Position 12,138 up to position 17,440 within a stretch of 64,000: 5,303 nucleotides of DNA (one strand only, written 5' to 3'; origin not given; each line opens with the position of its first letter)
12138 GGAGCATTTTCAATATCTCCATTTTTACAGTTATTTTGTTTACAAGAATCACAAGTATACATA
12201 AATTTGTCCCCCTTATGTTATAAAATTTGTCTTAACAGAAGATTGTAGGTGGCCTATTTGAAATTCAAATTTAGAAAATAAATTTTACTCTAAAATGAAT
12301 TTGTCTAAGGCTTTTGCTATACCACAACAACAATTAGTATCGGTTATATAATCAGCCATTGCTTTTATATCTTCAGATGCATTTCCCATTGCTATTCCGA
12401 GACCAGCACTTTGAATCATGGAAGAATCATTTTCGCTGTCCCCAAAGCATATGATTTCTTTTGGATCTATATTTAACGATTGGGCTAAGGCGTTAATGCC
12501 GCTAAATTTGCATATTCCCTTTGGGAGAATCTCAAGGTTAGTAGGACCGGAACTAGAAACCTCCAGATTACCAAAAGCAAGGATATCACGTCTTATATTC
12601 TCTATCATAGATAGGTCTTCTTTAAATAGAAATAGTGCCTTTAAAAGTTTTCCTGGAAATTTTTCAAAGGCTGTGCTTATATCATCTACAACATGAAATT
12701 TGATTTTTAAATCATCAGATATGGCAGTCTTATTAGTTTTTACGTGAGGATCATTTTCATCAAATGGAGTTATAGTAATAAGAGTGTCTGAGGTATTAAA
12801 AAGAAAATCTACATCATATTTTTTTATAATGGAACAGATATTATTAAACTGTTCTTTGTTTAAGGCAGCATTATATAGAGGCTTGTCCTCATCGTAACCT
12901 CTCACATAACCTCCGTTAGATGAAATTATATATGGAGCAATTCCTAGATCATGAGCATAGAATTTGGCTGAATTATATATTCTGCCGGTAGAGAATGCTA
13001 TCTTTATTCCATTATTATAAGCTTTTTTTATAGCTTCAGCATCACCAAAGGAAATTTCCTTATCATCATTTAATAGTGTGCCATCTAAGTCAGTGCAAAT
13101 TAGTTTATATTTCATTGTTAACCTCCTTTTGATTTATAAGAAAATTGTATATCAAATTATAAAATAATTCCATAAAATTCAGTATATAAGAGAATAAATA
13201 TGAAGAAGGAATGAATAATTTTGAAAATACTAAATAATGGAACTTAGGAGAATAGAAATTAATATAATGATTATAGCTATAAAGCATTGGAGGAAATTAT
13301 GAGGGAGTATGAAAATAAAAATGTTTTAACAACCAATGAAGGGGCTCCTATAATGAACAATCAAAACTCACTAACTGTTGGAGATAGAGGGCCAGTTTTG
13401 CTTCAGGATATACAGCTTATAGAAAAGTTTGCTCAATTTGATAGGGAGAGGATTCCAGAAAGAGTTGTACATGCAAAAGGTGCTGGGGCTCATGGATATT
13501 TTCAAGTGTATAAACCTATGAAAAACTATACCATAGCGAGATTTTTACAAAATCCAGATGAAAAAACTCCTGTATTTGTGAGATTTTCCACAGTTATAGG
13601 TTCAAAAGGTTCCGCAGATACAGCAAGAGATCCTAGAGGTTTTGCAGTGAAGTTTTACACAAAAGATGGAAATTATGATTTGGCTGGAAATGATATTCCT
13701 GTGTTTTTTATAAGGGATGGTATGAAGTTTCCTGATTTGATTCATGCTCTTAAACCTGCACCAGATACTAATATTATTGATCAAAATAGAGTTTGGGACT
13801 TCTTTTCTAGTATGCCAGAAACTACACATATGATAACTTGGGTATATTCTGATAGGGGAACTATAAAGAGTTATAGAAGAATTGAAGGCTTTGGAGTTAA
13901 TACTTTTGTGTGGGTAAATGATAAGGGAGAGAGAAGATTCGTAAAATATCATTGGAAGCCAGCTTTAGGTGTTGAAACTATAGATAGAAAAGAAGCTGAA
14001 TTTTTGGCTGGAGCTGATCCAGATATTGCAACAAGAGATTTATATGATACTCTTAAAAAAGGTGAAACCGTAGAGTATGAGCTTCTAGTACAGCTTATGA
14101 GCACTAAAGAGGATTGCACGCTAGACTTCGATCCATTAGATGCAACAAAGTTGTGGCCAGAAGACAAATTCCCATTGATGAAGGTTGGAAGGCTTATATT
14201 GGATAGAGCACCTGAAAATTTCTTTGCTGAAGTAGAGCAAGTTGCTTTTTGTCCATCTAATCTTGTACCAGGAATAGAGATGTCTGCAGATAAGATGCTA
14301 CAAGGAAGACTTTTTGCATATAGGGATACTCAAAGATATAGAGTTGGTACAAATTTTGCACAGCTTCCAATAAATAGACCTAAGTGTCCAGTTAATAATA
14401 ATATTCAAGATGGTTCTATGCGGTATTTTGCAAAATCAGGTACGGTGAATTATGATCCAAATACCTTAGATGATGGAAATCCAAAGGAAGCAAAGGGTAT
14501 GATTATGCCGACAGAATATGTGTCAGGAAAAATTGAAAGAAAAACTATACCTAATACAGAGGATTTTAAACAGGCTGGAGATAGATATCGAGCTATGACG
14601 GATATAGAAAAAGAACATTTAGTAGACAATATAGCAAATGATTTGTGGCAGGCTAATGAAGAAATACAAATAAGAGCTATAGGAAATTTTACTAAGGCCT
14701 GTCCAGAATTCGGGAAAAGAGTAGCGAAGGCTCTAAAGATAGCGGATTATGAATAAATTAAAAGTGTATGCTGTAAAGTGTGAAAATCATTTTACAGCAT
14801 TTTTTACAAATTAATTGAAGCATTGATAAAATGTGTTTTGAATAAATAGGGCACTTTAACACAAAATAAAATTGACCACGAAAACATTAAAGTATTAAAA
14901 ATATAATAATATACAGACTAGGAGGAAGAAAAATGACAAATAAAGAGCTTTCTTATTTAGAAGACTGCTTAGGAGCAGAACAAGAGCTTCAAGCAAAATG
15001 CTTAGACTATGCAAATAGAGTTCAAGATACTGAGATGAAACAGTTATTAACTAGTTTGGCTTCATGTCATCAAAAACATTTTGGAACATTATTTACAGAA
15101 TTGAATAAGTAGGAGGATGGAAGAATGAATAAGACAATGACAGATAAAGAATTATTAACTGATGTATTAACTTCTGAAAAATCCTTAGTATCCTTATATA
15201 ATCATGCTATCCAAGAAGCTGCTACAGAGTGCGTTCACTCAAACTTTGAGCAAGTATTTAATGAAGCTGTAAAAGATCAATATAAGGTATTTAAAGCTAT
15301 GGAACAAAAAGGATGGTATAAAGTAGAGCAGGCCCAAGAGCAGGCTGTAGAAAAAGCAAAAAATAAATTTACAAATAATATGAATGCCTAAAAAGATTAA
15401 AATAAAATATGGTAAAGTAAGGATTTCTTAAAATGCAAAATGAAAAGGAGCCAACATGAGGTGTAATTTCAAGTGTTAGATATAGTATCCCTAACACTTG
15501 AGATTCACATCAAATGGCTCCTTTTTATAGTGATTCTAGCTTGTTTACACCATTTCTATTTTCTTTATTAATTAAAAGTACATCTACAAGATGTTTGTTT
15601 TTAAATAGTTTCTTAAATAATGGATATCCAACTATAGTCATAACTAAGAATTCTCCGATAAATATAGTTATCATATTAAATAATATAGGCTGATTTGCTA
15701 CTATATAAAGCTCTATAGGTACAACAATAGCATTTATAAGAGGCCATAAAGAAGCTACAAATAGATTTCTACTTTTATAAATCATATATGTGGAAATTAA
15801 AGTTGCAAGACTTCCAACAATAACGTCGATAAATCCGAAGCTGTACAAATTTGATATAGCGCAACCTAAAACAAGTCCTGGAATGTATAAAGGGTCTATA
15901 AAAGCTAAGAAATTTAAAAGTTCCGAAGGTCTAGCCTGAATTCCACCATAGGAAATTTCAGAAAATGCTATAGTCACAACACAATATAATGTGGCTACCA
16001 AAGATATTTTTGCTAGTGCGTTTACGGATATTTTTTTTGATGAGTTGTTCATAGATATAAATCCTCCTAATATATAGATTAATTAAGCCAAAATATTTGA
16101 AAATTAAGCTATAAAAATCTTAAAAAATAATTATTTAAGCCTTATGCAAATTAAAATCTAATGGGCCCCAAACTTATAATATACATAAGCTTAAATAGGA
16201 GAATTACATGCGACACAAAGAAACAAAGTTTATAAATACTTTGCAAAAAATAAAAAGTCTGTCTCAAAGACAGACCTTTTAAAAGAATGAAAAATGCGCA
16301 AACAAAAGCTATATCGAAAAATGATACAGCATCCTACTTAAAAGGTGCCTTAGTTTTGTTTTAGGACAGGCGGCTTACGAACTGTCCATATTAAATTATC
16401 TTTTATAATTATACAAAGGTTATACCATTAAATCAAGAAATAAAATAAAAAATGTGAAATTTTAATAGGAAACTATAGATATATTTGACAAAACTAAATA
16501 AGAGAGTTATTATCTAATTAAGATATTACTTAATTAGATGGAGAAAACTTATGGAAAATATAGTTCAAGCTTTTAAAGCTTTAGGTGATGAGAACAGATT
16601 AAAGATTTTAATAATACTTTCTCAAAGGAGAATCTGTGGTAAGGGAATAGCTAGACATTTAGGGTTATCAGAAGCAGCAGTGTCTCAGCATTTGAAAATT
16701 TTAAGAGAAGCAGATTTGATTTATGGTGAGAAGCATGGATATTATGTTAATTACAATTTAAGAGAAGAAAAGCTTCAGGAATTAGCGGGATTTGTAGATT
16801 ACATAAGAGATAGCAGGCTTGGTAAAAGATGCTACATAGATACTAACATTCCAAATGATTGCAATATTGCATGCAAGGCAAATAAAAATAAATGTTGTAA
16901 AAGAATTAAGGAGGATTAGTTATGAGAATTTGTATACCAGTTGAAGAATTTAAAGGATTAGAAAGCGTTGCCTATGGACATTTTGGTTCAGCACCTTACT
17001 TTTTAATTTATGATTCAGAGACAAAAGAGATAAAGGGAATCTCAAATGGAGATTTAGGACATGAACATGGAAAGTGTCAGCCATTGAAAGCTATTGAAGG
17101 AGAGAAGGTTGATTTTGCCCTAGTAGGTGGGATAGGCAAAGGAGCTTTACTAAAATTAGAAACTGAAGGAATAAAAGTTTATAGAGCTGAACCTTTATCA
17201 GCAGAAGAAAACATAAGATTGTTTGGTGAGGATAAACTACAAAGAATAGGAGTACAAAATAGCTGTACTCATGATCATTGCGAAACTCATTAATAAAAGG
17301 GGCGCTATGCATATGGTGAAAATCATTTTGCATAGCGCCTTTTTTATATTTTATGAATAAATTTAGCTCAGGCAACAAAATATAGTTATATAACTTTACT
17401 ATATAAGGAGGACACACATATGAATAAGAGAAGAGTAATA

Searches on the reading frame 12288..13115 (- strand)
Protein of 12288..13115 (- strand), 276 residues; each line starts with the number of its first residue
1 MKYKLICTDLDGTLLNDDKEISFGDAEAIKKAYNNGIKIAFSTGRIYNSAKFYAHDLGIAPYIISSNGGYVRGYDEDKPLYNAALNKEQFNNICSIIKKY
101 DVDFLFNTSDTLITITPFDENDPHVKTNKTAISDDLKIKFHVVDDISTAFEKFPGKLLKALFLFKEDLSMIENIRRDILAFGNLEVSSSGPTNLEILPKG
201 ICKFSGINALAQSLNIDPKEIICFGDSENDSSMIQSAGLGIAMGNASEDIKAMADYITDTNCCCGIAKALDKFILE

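Call 50: search_protein_families(library=pfam, proteins=[window:12288-13115:-], max_evalue=1e-8)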
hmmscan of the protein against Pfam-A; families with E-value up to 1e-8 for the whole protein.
window:12288-13115:- (276 aa): 3 families
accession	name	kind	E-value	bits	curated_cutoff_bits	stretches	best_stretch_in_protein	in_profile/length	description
PF08282.18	Hydrolase_3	-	7.5e-63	213.1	20.9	1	6-270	1-255/255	haloacid dehalogenase-like hydrolase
PF05116.19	S6PP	-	1.7e-16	61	20.3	1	188-273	151-245/247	Sucrose-6F-phosphate phosphohydrolase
PF00702.32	Hydrolase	-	3.9e-10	40.9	26.4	0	205-238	158-191/191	haloacid dehalogenase-like hydrolase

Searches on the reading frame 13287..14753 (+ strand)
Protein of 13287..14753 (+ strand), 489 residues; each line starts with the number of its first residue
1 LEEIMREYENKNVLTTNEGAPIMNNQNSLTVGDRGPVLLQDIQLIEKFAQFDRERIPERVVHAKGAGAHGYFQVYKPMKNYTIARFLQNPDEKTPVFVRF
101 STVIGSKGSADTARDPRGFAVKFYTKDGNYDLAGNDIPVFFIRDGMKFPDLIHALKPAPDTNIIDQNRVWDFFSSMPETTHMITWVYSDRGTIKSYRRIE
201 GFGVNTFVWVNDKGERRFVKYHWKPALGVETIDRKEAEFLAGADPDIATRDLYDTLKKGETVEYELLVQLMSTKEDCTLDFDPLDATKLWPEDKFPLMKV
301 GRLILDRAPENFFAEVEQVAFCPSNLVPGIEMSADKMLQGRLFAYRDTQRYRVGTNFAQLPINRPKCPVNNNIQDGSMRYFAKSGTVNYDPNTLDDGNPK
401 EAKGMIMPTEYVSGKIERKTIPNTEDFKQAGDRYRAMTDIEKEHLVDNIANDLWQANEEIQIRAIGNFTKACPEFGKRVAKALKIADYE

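Call 50: search_protein_families(library=pfam, proteins=[window:13287-14753:+], max_evalue=1e-8)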
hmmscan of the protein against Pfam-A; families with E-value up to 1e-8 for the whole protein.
window:13287-14753:+ (489 aa): 2 families
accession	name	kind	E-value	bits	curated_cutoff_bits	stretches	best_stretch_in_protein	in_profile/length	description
PF00199.24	Catalase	-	3.5e-180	599.6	25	1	15-395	1-382/383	Catalase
PF06628.17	Catalase-rel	-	1.8e-19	70.1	30.1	1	423-483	4-65/65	Catalase-related immune-responsive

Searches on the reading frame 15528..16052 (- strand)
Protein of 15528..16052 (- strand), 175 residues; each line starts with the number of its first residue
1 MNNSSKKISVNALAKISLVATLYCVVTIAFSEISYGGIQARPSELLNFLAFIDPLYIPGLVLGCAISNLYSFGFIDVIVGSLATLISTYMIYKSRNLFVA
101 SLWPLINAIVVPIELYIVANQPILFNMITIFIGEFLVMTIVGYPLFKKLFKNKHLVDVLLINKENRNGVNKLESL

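Call 50: search_protein_families(library=pfam, proteins=[window:15528-16052:-], max_evalue=1e-8)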
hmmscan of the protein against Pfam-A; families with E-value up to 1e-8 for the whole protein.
window:15528-16052:- (175 aa): 1 family
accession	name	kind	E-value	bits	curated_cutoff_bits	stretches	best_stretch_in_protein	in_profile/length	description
PF06177.16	QueT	-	2.9e-38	131.8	33.7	1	13-149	1-139/141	QueT transporter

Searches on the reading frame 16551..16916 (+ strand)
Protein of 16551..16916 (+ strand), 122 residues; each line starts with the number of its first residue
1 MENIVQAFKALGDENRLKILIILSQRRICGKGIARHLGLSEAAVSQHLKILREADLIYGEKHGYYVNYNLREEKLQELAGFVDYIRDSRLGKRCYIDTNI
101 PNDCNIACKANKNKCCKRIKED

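Call 50: search_protein_families(library=pfam, proteins=[window:16551-16916:+], max_evalue=1e-8)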
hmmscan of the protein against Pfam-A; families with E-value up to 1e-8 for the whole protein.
window:16551-16916:+ (122 aa): 1 family
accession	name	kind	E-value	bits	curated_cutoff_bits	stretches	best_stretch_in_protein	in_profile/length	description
PF01022.26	HTH_5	-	1.9e-13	50.5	22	1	13-57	1-45/47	Bacterial regulatory protein, arsR family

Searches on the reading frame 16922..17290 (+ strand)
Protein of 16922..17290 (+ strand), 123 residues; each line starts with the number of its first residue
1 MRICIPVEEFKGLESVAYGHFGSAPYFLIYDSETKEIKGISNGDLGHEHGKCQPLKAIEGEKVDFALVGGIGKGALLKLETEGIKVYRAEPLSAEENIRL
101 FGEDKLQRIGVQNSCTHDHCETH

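Call 50: search_protein_families(library=pfam, proteins=[window:16922-17290:+], max_evalue=1e-8)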
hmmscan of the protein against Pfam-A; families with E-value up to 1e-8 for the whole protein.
window:16922-17290:+ (123 aa): 1 family
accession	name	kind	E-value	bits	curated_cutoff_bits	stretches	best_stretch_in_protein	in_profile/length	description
PF02579.22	Nitro_FeMo-Co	-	1.1e-18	67.8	26.3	1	14-101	2-92/94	Dinitrogenase iron-molybdenum cofactor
